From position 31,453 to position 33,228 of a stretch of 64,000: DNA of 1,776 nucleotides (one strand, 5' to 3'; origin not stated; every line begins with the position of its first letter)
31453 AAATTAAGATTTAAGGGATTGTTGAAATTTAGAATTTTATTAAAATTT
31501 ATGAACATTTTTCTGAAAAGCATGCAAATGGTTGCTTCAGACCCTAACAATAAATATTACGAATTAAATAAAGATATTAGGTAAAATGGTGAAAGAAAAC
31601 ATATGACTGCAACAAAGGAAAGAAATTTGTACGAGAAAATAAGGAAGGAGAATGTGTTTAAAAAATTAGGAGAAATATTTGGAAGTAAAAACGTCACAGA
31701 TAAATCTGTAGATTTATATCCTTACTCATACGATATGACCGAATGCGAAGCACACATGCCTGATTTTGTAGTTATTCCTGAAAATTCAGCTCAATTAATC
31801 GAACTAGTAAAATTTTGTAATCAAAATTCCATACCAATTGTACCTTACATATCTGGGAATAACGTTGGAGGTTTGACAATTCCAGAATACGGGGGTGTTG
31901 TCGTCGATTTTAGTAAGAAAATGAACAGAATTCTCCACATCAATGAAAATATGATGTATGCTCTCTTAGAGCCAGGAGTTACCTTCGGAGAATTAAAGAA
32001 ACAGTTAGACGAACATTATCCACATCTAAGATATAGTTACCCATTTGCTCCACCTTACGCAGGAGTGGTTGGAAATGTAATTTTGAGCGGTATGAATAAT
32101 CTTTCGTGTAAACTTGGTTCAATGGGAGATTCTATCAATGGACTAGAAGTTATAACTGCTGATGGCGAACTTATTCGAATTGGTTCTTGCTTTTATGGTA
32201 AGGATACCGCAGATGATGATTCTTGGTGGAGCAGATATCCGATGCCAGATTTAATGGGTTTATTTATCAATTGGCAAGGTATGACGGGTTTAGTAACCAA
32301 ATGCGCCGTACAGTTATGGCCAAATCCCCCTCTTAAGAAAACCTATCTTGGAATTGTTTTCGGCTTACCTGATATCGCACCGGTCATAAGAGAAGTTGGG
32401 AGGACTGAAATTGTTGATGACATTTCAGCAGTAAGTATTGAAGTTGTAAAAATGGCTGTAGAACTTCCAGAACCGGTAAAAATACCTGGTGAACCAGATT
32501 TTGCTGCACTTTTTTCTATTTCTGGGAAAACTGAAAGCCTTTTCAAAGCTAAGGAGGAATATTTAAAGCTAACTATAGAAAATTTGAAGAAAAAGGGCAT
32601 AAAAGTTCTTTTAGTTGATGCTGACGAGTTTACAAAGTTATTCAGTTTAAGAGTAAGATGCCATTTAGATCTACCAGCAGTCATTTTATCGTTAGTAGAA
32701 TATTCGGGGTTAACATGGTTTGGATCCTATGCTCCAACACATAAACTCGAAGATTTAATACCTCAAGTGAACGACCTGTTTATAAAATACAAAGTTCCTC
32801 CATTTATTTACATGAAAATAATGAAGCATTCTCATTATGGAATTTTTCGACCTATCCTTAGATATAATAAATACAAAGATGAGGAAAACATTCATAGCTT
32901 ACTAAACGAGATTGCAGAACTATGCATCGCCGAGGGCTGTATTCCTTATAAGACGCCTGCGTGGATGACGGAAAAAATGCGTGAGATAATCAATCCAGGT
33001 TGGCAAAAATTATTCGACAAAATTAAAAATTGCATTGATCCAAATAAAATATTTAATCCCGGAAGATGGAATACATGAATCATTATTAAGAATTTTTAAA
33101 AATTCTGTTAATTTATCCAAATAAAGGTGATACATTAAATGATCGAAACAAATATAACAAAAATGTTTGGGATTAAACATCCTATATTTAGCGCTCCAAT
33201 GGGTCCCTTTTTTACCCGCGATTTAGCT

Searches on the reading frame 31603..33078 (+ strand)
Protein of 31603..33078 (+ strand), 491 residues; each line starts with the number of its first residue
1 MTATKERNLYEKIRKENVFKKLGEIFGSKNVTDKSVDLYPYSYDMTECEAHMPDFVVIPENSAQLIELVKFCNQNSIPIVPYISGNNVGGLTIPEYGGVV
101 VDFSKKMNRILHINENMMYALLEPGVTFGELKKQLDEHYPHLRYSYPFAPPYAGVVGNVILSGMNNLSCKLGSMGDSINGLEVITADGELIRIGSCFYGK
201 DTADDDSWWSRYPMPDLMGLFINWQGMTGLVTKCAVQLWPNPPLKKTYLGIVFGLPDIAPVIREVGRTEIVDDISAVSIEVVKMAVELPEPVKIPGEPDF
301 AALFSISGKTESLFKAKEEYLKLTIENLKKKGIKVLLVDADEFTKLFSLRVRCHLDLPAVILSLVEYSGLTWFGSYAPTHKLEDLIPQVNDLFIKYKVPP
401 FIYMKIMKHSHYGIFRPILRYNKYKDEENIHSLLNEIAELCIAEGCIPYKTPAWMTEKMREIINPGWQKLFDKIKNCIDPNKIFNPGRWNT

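Call 4: search_protein_families(library=pfam, proteins=[window:31603-33078:+], max_evalue=0.01)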
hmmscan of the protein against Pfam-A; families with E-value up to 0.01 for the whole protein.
window:31603-33078:+ (491 aa): 2 families
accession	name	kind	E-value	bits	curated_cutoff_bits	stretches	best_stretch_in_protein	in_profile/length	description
PF01565.28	FAD_binding_4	-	5.2e-29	101.1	26.4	1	53-193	1-138/139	FAD binding domain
PF02913.24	FAD-oxidase_C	-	5e-05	23.6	21.2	1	284-487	51-246/248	FAD linked oxidases, C-terminal domain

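Call 32: search_protein_families(library=ncbifam, proteins=[window:31603-33078:+], max_evalue=0.01)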
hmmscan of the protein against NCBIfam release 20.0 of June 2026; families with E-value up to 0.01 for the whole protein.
window:31603-33078:+ (491 aa): 8 families
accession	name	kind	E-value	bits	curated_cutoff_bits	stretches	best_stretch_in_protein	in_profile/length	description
TIGR00387.1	glcD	equivalog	1.3e-33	116.5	567.9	1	56-488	1-413/413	glycolate oxidase subunit GlcD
NF008408.0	PRK11230.1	equivalog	2.3e-18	65.9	897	1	12-250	15-239/499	glycolate oxidase subunit GlcD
NF049975.1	2HglutDHaseYdiJ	equivalog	3.5e-07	28.4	1350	1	51-192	50-191/1018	D-2-hydroxyglutarate dehydrogenase YdiJ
NF041227.1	BagG_FevA2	exception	7.9e-06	24.7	850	1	47-194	40-179/455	bagremycin/ferroverdin biosynthesis FAD-dependent oxygenase BagG/FevA2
NF008439.0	PRK11282.1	equivalog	0.0012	17.8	284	0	464-489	329-354/358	glycolate oxidase subunit GlcE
TIGR01678.1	FAD_lactone_ox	subfamily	0.0025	16.8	396.8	1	54-193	16-149/438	sugar 1,4-lactone oxidase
NF041226.1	BagK_FevA1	equivalog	0.0033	15.9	800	1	50-190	38-171/453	bagremycin/ferroverdin biosynthesis FAD-dependent oxygenase BagK/FevA1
NF053785.1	DcplphribOxDprE1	equivalog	0.0067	15.7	500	0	96-195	56-152/449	decaprenylphosphoryl-beta-D-ribose oxidase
